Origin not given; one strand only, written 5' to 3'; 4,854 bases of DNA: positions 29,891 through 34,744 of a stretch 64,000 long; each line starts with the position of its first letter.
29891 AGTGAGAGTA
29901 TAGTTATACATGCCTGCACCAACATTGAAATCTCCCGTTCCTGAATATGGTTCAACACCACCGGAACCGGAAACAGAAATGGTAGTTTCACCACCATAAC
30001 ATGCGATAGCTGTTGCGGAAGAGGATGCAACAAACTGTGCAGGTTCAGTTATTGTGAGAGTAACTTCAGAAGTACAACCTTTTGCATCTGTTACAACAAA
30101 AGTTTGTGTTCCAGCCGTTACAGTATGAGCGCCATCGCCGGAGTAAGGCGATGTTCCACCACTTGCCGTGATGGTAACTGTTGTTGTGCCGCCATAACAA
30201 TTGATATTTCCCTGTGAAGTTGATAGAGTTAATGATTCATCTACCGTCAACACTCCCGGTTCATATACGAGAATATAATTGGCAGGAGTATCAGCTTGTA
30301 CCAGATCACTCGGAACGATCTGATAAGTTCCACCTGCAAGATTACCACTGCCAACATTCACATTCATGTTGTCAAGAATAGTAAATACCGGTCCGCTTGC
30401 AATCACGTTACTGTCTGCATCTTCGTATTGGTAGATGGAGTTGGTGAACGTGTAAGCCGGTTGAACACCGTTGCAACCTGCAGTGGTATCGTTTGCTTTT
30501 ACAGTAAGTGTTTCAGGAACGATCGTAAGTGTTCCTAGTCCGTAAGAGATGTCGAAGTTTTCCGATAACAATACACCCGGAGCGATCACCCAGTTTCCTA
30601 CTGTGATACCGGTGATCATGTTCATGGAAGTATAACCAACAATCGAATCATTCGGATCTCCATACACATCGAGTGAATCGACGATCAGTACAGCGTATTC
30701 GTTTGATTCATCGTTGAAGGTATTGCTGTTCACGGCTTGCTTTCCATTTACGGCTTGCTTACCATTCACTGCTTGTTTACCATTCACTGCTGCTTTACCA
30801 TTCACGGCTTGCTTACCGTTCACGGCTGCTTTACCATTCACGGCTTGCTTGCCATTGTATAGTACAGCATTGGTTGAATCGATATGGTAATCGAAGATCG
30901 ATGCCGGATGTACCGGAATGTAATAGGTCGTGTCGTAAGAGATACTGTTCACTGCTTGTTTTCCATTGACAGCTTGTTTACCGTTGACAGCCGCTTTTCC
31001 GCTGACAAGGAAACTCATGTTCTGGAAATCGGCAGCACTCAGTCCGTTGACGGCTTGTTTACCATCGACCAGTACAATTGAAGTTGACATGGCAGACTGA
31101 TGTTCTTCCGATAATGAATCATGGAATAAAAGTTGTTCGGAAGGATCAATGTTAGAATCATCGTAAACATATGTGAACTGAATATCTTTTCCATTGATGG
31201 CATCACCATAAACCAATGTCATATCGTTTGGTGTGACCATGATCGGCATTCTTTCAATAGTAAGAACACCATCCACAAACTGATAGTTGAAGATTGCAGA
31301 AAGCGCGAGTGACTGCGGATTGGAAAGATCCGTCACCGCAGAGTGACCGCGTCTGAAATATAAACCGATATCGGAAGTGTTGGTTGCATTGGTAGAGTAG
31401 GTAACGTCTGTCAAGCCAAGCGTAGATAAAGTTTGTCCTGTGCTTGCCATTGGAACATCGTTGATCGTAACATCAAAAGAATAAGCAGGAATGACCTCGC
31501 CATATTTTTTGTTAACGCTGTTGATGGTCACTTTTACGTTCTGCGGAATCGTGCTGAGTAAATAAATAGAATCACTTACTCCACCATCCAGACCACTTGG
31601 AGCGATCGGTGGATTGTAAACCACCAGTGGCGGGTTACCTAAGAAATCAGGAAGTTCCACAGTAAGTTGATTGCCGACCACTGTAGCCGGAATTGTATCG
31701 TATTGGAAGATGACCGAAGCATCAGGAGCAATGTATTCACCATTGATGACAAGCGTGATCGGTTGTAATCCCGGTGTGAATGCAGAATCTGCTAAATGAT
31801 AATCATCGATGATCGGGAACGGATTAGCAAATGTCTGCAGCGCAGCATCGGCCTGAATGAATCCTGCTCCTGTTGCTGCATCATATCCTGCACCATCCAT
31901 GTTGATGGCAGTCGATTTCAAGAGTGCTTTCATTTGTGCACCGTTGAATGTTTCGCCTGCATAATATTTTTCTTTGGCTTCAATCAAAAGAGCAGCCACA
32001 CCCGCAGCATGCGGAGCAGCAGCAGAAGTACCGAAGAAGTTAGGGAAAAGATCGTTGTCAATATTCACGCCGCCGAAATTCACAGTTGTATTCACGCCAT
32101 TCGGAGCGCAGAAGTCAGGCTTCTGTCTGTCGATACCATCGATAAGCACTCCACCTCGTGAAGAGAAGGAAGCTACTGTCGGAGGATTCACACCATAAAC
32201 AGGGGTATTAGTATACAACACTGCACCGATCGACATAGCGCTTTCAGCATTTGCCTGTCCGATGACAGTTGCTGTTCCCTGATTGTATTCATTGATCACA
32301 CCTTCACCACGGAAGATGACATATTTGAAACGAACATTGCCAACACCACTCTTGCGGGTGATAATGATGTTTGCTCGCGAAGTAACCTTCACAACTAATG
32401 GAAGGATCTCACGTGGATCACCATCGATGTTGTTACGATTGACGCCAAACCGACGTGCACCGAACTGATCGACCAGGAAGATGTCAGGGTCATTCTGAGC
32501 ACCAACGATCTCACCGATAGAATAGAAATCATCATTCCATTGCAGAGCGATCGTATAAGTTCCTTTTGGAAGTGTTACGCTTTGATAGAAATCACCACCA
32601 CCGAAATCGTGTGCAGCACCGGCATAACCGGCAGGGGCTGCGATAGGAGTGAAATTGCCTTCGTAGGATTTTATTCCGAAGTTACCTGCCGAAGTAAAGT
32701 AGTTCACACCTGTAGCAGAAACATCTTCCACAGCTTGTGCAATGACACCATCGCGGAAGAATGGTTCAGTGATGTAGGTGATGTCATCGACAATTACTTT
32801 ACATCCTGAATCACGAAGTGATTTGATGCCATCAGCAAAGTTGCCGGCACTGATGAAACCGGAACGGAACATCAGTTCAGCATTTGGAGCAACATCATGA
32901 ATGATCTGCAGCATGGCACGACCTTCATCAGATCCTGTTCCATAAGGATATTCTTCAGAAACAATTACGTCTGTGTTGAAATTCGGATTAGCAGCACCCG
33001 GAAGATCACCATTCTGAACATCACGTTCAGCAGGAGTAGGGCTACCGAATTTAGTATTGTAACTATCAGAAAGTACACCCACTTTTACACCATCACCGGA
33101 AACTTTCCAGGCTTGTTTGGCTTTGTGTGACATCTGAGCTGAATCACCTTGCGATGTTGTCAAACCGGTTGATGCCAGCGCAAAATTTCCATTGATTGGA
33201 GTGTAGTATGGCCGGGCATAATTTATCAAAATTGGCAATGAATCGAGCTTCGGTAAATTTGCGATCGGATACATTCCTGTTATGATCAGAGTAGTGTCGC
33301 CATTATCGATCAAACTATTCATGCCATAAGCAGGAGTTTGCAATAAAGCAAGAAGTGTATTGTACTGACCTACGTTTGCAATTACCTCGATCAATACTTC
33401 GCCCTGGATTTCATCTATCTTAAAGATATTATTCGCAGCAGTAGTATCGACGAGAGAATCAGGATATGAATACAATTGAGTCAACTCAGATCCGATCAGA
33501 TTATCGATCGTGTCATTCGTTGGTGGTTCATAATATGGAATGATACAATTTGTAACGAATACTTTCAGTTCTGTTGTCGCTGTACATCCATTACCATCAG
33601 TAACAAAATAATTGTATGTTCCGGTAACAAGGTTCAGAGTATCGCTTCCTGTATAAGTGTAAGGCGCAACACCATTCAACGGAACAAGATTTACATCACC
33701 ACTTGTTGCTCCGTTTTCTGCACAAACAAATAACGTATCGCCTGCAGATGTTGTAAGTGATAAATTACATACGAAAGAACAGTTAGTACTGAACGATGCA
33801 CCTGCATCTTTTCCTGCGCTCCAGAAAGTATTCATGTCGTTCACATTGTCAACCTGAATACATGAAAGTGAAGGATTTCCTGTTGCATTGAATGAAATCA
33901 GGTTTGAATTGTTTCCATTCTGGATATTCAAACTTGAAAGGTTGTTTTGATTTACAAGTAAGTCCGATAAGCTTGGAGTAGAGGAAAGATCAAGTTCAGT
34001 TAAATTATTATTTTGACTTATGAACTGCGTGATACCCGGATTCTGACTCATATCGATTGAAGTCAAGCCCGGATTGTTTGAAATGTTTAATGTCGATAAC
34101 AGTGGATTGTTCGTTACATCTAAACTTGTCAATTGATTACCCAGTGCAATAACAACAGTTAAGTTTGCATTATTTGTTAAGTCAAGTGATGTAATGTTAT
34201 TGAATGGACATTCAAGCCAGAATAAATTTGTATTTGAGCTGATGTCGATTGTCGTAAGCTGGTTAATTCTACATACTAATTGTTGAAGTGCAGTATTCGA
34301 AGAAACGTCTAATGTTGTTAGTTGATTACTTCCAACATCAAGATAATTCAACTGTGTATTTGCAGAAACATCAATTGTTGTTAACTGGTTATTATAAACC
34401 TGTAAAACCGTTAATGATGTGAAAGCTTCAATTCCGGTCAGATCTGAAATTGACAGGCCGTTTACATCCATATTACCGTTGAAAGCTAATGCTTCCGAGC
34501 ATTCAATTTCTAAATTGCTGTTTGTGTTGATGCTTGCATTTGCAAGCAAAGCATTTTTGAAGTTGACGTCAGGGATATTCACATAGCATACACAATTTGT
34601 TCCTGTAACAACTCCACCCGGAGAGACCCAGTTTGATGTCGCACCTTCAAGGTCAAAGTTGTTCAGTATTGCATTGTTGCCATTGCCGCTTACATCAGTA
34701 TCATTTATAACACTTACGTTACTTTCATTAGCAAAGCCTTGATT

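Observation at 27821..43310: Seven minus-strand ORFs reassemble into one ~15.5-kb gene for a giant T9SS-secreted adhesin/protease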

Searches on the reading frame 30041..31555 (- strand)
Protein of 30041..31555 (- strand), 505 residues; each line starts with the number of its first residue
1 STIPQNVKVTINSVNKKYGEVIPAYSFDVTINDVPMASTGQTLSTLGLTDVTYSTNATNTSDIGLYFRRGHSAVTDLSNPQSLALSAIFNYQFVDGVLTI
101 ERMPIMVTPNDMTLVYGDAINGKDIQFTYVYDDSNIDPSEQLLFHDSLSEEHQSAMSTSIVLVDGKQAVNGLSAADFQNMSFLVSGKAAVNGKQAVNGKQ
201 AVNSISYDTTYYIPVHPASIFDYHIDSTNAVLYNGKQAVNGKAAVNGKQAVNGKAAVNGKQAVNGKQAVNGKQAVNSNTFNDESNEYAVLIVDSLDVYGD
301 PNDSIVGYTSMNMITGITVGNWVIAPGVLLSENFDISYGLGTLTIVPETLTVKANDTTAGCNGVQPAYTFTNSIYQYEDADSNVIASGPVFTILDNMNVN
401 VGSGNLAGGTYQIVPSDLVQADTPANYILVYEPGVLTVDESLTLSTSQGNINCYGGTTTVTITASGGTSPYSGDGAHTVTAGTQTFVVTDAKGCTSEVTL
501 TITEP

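Call 28: search_protein_families(library=pfam, proteins=[window:30041-31555:-], max_evalue=1)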
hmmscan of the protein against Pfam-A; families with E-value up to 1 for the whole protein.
seq(505 aa): 1 family
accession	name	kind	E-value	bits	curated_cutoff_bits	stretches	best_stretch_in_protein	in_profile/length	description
PF18676.6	MBG_2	-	2e-09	38.3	25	3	350-437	1-72/72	MBG domain (YGX type)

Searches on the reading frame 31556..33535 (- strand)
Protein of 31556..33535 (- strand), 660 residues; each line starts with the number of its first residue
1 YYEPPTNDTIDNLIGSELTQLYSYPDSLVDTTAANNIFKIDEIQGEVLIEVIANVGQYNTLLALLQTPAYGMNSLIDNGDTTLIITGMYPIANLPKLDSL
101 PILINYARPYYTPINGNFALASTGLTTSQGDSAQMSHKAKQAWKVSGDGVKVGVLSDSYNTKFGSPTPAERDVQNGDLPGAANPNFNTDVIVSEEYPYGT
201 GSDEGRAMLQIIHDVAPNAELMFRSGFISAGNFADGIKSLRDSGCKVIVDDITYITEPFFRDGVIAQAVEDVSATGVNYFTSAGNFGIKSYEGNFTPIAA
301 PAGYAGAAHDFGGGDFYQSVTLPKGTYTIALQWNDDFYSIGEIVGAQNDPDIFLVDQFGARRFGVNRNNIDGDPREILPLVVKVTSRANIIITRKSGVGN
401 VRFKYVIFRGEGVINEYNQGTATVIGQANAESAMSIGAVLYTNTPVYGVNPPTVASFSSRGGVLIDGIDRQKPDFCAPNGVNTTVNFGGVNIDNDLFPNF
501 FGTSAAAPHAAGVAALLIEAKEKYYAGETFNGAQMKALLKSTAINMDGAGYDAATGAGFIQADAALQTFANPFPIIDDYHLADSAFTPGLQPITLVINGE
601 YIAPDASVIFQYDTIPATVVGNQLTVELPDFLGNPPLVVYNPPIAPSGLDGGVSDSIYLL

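Call 28: search_protein_families(library=pfam, proteins=[window:31556-33535:-], max_evalue=1)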
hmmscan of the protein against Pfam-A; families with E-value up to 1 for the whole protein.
seq(660 aa): 2 families
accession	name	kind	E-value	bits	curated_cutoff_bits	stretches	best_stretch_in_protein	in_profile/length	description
PF00082.27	Peptidase_S8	-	1.9e-17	64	21.8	1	417-558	157-288/288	Subtilase family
PF16405.10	DUF5013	-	0.12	12.9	28.5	1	313-334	62-83/149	Domain of unknown function (DUF5013)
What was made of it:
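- On Peptidase family S8 (subtilases): 64 bits against a cutoff of 21.8 when the sub-sequence is scanned, covering profile positions 157-288 (call 28).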

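Call 59: find_homologous_proteins(query=window:31814-33535:-, max_evalue=1e-20)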
Query seq(574 aa) (574 aa): 1350 proteins with E <= 1e-20 among 8000 candidates; the best 120 are listed.
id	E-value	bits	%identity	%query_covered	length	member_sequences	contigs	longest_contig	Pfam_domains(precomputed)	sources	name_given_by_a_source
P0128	0.0e+0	1063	95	88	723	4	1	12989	PF00082.28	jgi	jgi:hypothetical protein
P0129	3.7e-196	671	55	100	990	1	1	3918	PF22352.3,PF19081.7,PF00082.28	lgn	-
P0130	2.3e-191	655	58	96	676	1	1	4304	PF00082.28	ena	-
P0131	1.8e-185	636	55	100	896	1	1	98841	PF00082.28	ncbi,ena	-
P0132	1.3e-183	630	54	96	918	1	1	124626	PF00082.28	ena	-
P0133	1.7e-180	619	61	83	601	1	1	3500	PF00082.28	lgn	-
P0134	3.7e-180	618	54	100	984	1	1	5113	PF00082.28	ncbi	ncbi:MAG TPA: S8 family serine peptidase, partial [Puia sp.]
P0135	5.7e-179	614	75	66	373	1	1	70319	-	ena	-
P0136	4.0e-178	612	56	90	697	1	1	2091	PF00082.28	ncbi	ncbi:MAG: S8 family serine peptidase, partial [Chitinophagales bacterium]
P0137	9.3e-178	610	54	95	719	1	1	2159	PF00082.28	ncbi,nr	ncbi:MAG TPA: S8 family serine peptidase, partial [Bacteroidia bacterium]|nr:S8 family serine peptid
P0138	3.3e-177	609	53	100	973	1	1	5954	PF00082.28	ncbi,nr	ncbi:MAG: S8 family serine peptidase, partial [Bacteroidota bacterium]|nr:S8 family serine peptidase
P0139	4.7e-177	608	54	100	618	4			PF00082.28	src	-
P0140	1.7e-176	606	54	100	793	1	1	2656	PF00082.28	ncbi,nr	ncbi:MAG: S8 family serine peptidase, partial [Lentimicrobium sp.]|nr:S8 family serine peptidase [Le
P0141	2.0e-175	603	54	100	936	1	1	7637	PF00082.28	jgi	jgi:hypothetical protein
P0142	1.4e-174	600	60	84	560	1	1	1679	-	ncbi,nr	ncbi:MAG TPA: hypothetical protein PKY12_12745, partial [Catalimonadaceae bacterium]|nr:hypothetical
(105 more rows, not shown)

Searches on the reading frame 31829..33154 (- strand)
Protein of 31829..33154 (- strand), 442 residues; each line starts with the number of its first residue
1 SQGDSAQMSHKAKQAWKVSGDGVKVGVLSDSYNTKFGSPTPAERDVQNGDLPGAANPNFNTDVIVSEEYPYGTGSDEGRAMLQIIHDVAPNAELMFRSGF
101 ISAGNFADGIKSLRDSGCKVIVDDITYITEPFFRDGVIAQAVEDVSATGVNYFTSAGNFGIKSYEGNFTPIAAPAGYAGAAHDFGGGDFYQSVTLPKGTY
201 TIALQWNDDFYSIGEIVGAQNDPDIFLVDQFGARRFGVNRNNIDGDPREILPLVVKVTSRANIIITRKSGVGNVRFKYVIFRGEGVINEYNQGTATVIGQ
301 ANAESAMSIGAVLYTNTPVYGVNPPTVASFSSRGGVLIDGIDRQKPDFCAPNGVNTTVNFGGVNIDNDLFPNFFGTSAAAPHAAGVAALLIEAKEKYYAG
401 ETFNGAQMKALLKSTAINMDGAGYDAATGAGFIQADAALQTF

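Call 29: search_solved_structures(query=window:31829-33154:-, max_evalue=0.01, show_alignments=2)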
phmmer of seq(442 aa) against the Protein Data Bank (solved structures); distinct sequences matched with E-value up to 0.01: 10.
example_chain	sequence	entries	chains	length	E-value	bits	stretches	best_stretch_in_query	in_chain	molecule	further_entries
8ehe_A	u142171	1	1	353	3.4e-08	35.9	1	325-439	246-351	Mirolase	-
1r6v_A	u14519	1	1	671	2.8e-06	29.6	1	368-440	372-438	subtilisin-like serine protease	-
3lpd_A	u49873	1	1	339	3.2e-06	29.4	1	346-440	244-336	Acidic extracellular subtilisin-like protease AprV2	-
3lpa_A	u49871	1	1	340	3.2e-06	29.4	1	346-440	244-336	Acidic extracellular subtilisin-like protease AprV2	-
3lpc_A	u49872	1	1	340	3.2e-06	29.4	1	346-440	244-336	AprB2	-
3vta_A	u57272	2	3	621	7.7e-05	24.8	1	305-421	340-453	Cucumisin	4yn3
3ti7_A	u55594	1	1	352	0.00014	24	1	354-440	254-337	Basic extracellular subtilisin-like protease BprV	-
3ti9_A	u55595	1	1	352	0.00014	23.9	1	354-440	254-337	Serine protease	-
4zoq_I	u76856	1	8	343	0.00018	23.6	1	363-440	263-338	Intracellular serine protease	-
3i6s_A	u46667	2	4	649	0.0037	19.3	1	245-397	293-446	Subtilisin-like protease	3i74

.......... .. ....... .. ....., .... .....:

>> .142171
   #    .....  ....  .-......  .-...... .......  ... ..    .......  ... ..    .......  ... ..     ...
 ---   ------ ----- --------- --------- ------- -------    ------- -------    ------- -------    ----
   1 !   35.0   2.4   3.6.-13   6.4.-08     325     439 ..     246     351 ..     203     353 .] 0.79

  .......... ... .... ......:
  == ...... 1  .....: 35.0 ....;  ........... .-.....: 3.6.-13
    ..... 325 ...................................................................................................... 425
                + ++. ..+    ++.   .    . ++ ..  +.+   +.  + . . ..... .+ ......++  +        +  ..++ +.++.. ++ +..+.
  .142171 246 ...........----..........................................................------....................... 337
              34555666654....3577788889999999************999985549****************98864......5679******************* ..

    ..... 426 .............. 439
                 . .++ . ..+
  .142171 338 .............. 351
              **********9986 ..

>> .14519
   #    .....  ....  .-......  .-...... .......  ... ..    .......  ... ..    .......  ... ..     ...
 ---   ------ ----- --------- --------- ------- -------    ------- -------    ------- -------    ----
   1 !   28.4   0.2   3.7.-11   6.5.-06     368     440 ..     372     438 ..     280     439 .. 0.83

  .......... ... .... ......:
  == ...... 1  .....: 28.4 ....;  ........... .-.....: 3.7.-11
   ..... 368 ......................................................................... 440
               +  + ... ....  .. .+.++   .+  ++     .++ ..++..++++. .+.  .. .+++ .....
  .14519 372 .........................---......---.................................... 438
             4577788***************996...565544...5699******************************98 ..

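Call 30: search_protein_families(library=ncbifam, proteins=[window:31829-33154:-], max_evalue=0.01)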
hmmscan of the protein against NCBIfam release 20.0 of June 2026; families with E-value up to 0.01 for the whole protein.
seq(442 aa): 3 families
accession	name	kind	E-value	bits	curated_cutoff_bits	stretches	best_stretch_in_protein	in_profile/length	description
TIGR03921.1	T7SS_mycosin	equivalog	7.4e-08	31.9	278.75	1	344-441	196-287/353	type VII secretion-associated serine protease mycosin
NF040809.1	germ_prot_CspBA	exception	0.0011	16.7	1250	1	327-431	990-1087/1099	bifunctional germination protease/germinant receptor pseudoprotease CspBA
NF040553.1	SGO_0316_fam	subfamily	0.0035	15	1400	1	335-415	660-730/1486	SGO_0316/SGO_0317 family LPXTG-anchored serine peptidase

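Call 63: search_solved_structures(query=A3, max_evalue=0.001, show_alignments=1)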
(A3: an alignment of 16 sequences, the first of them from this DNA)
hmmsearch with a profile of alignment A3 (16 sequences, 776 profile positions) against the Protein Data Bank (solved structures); distinct sequences matched with E-value up to 0.001: 106 (the best 60 are shown).
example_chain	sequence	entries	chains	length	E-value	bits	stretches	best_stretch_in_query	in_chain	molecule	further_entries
8ehe_A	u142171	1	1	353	7.4e-16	60.9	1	611-703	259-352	Mirolase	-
1r6v_A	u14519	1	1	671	9.8e-12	47.2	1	631-717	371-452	subtilisin-like serine protease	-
4zoq_I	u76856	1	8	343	8.3e-11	44.2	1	615-706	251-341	Intracellular serine protease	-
5yl7_A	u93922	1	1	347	1.7e-09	39.8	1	616-709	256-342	Pseudoalteromonas arctica PAMC 21717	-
3lpa_A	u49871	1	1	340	3.1e-09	38.9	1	557-705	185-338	Acidic extracellular subtilisin-like protease AprV2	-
3lpc_A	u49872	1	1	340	3.1e-09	38.9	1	557-705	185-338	AprB2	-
3lpd_A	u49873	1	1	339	3.2e-09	38.9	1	557-705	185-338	Acidic extracellular subtilisin-like protease AprV2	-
1mpt_A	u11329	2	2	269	1.2e-08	37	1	627-702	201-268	M-PROTEASE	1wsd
9ues_B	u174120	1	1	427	2e-08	36.3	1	565-701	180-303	Subtilisin-like serine protease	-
1v6c_A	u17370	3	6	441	2.5e-08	36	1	574-703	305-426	alkaline serine protease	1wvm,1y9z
3afg_A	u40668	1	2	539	2.9e-08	35.7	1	566-701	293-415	Subtilisin-like serine protease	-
7w2a_A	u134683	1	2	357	3.3e-08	35.6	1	614-707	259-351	Peptidase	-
8jmw_A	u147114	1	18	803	4.2e-08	35.2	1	589-704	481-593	S8 family serine peptidase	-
1st3_A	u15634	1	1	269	6.7e-08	34.5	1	627-702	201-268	SUBTILISIN BL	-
1gci_A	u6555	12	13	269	9.2e-08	34.1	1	627-702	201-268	SUBTILISIN | Subtilisin Savinase | SAVINASE (TM)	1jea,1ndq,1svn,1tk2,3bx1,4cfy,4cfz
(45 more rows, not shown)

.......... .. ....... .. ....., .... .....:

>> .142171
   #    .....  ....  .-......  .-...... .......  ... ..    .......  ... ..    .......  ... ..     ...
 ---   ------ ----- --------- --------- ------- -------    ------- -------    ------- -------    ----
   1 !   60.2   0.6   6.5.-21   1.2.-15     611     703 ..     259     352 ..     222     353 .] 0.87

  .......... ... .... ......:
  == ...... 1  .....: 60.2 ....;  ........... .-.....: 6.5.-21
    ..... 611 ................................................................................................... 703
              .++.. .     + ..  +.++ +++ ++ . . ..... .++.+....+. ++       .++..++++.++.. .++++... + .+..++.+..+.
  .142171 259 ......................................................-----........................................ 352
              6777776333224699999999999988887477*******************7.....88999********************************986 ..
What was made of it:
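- On Peptidase family S8 (subtilases): The Ser motif GTSAAAP aligns to solved subtilases (calls 29, 63).
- Closest known: T9SS-secreted subtilases such as mirolase of Tannerella forsythia. Same: The best solved-structure match of the S8 segment around the catalytic Ser (GTSAAAP) (calls 29, 63).
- The S8 Ser motif aligns to solved subtilases, with the T9SS protease mirolase (8ehe) as the best match (calls 29, 63).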

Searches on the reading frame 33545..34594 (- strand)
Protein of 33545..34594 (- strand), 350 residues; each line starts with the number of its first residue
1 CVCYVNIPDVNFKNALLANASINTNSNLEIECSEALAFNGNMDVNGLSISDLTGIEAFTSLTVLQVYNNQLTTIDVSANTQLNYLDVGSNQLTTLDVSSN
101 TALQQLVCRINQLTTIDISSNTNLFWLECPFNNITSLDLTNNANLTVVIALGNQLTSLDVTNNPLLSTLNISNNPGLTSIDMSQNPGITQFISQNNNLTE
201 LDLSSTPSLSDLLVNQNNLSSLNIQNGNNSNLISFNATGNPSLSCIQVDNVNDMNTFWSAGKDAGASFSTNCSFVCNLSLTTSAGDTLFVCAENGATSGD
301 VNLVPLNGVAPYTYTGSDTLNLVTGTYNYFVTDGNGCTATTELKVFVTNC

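Call 28: search_protein_families(library=pfam, proteins=[window:33545-34594:-], max_evalue=1)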
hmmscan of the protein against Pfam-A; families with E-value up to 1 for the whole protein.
seq(350 aa): 5 families
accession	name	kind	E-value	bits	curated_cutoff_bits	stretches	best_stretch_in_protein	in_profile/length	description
PF12799.13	LRR_4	-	1.9e-09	37.9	27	3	59-97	1-41/44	Leucine Rich repeats (2 copies)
PF23952.1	LRR_EndoS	-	3.4e-05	24.5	27.9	1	37-121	23-116/116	Endo-beta-N-acetylglucosaminidase EndoS LRR domain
PF25013.1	LRR_Zer-1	-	0.0023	18.5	27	1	52-124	24-98/137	Zer-1-like, Leucine-rich repeats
PF00560.39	LRR_1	-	0.019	15.4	20.6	0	154-168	1-15/23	Leucine Rich Repeat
PF13516.12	LRR_6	-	0.036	14.6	23.4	0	194-207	1-14/24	Leucine Rich repeat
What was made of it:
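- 33791..34594 (-): Leucine-rich-repeat block. Call 28: LRR_4 scores 37.9 bits against a cutoff of 27.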
